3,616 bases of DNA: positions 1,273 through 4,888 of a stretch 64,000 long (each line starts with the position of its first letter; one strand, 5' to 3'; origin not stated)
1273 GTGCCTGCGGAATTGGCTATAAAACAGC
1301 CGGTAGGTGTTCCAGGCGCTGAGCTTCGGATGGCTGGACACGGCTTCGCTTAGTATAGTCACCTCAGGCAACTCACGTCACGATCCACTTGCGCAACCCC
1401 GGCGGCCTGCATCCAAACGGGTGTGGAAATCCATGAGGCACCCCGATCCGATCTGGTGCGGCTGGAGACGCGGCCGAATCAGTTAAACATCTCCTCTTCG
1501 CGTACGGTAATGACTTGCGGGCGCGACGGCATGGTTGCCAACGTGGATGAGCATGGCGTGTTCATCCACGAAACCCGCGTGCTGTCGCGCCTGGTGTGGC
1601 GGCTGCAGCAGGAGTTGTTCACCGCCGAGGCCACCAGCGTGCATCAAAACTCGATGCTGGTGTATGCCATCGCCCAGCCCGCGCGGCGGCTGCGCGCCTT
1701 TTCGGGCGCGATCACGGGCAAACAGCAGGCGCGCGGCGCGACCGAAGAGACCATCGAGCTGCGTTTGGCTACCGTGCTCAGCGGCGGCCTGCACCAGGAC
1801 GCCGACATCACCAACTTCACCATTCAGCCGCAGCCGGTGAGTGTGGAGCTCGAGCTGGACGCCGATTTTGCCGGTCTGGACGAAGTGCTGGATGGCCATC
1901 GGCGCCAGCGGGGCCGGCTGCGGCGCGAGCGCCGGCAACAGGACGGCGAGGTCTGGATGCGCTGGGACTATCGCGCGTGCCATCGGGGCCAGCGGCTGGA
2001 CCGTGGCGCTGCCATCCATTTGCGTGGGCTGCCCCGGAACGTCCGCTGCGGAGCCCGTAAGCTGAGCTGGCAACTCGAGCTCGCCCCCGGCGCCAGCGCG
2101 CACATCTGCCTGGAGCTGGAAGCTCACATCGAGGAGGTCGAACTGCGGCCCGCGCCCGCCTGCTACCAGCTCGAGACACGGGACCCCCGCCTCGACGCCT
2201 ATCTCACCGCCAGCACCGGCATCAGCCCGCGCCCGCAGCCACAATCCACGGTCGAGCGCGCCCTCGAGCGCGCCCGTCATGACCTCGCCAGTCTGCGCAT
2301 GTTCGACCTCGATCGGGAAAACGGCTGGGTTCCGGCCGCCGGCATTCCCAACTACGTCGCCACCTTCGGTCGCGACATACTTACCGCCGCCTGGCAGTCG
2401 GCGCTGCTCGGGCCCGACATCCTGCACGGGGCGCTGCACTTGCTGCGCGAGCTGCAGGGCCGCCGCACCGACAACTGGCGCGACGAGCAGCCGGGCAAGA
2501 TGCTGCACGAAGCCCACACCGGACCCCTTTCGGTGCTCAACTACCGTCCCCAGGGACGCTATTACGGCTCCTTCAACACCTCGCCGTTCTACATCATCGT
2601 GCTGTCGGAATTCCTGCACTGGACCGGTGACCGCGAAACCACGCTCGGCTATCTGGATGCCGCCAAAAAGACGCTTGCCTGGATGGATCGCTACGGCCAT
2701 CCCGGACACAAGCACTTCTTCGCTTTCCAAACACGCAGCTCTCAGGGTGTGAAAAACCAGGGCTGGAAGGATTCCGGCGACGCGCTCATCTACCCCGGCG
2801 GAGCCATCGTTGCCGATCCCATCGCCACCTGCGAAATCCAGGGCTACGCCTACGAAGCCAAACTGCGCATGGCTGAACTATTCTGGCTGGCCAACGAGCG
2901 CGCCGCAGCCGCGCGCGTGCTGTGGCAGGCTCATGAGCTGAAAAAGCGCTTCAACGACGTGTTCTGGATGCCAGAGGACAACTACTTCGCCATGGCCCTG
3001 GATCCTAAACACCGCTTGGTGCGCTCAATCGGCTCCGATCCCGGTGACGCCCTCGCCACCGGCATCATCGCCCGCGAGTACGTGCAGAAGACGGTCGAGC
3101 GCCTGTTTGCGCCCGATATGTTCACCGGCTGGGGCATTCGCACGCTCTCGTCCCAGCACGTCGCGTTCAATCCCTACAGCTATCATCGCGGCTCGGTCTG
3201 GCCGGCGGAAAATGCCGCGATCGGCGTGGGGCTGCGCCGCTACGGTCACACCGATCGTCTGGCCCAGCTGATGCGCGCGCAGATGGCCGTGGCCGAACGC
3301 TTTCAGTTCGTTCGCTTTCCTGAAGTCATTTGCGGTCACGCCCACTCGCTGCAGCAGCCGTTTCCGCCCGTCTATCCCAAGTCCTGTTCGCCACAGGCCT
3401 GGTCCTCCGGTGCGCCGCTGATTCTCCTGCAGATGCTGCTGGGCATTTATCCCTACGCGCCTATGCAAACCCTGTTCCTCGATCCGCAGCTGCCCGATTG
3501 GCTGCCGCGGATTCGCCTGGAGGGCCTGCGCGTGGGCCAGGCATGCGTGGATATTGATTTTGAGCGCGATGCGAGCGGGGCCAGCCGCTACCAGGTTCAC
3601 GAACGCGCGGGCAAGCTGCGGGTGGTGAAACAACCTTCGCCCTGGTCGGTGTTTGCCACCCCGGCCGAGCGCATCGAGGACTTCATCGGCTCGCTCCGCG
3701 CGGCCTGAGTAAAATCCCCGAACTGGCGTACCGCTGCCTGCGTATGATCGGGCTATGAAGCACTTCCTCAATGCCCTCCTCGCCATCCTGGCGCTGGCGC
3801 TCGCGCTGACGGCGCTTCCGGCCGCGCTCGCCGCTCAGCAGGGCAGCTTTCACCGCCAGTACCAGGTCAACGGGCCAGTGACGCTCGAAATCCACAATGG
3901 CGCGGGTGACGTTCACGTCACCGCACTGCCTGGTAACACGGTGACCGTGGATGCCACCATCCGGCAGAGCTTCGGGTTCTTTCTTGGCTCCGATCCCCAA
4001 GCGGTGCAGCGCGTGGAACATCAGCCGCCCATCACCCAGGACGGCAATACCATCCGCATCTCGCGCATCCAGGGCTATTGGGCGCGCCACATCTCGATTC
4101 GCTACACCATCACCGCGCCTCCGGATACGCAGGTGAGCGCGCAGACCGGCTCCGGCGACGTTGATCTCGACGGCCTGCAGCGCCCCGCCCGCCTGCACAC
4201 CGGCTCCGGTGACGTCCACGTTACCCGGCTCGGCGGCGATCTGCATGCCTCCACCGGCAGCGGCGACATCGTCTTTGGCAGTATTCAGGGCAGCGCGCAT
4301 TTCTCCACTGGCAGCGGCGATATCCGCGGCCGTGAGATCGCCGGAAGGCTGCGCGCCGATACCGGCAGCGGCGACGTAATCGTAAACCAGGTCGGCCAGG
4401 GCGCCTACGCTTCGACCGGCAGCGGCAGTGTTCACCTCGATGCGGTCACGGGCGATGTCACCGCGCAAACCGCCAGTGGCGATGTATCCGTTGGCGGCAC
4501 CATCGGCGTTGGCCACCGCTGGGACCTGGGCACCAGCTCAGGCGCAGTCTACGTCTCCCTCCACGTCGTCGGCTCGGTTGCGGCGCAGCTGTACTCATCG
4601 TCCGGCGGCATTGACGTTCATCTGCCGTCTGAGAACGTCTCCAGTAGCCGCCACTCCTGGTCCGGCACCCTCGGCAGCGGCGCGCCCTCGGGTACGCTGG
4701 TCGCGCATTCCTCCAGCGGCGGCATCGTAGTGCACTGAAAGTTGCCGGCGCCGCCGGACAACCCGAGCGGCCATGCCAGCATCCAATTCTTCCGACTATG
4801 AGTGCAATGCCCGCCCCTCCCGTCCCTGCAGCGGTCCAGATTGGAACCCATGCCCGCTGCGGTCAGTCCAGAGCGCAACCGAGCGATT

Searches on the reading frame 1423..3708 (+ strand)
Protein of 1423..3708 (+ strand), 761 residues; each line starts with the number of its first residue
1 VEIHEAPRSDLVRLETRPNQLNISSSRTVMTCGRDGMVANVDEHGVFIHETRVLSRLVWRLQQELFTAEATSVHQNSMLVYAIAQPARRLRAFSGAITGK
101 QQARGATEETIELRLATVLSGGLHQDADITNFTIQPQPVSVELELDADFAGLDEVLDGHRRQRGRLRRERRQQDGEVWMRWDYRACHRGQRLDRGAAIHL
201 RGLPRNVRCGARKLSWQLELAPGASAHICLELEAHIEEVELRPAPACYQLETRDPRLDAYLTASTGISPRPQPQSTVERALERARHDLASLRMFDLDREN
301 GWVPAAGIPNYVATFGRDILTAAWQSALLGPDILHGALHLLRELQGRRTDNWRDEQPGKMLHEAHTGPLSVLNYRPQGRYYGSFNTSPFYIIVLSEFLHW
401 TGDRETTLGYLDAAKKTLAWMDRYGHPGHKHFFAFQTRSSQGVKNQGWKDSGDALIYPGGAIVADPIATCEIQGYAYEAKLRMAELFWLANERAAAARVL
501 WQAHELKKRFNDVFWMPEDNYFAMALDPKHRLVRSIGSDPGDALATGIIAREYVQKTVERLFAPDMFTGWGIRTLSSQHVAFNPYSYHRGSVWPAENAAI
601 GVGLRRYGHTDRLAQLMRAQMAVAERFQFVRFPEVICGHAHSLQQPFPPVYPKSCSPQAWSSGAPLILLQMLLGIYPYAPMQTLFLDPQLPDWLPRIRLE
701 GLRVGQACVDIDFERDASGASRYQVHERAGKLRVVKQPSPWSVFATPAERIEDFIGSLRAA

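Call 40: search_protein_families(library=pfam, proteins=[window:1423-3708:+], max_evalue=0.001)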
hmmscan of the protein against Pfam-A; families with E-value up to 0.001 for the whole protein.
window:1423-3708:+ (761 aa): 3 families
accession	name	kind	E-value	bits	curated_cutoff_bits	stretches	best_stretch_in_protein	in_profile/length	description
PF14742.11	GDE_N_bis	-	5e-28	98.6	22.1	1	26-230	4-193/194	N-terminal domain of (some) glycogen debranching enzymes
PF22422.2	MGH1-like_GH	-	3.5e-12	47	27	1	467-625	170-329/356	Mannosylglycerate hydrolase MGH1-like glycoside hydrolase domain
PF06202.20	GDE_C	-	5.5e-06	26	21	1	464-664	157-364/367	Amylo-alpha-1,6-glucosidase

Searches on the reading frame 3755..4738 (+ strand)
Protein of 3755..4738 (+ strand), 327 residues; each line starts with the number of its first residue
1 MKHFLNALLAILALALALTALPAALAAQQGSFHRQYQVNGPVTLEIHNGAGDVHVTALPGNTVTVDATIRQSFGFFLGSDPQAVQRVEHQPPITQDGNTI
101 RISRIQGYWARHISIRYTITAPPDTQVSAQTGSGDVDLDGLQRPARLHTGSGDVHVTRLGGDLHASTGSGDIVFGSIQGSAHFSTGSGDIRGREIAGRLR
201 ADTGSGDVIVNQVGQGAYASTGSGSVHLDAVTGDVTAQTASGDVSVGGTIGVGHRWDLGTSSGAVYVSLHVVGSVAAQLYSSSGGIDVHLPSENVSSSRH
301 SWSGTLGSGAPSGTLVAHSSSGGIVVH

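Call 40: search_protein_families(library=pfam, proteins=[window:3755-4738:+], max_evalue=0.001)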
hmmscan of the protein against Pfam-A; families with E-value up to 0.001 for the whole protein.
window:3755-4738:+ (327 aa): 1 family
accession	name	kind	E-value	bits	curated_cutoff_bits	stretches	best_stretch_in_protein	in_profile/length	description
PF13349.12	DUF4097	-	1.3e-17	64.4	22.9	2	182-324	102-244/247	Toastrack DUF4097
